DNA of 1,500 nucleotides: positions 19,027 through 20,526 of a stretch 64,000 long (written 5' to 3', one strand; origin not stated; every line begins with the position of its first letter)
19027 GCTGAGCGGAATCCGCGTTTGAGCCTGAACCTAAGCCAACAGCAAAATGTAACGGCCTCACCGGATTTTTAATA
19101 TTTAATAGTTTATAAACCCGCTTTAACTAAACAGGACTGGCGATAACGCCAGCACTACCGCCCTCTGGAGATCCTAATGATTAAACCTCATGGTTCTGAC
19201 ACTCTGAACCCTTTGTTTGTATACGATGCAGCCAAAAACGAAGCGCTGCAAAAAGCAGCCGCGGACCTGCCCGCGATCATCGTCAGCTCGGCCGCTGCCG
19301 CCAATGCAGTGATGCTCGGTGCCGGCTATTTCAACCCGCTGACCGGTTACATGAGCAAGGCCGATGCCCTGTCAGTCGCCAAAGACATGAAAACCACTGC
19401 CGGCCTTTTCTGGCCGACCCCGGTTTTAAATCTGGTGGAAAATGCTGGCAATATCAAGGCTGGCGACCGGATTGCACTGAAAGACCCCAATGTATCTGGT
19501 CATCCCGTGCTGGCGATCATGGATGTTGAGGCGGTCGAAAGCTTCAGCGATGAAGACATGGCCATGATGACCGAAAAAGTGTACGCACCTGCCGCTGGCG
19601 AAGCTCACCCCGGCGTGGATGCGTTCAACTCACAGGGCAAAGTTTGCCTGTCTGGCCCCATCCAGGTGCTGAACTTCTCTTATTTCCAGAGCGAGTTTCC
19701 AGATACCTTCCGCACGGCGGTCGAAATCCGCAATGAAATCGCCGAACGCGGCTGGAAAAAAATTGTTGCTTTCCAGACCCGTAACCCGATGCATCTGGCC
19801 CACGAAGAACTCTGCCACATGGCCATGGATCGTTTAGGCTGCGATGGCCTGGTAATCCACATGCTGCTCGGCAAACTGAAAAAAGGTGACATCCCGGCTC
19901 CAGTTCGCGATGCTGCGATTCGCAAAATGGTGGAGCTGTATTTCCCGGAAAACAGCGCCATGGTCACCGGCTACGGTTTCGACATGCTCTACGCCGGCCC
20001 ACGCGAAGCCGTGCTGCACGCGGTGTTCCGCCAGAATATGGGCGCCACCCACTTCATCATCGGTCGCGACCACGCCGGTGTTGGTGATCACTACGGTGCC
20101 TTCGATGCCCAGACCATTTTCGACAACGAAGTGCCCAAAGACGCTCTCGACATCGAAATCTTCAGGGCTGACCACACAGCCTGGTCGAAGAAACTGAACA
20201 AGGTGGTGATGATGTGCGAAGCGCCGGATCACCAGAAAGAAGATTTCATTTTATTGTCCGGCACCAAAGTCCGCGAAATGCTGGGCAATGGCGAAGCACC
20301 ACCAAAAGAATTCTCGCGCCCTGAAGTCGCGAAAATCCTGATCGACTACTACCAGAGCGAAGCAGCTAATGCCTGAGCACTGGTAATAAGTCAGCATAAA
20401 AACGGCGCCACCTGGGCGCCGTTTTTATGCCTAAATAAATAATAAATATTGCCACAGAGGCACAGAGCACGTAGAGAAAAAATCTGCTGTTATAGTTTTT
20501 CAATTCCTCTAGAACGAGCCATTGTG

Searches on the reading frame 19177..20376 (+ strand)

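Call 51: search_protein_families(library=pfam, proteins=[window:19177-20376:+], max_evalue=1e-8)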
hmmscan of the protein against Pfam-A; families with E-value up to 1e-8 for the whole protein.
window:19177-20376:+ (399 aa): 2 families
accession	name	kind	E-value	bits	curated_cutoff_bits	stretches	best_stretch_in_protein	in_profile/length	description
PF01747.23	ATP-sulfurylase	-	8.7e-75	251.2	24.3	1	179-390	5-211/212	ATP-sulfurylase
PF14306.12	PUA_2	-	1.8e-32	112.6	27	1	2-166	1-158/159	PUA-like domain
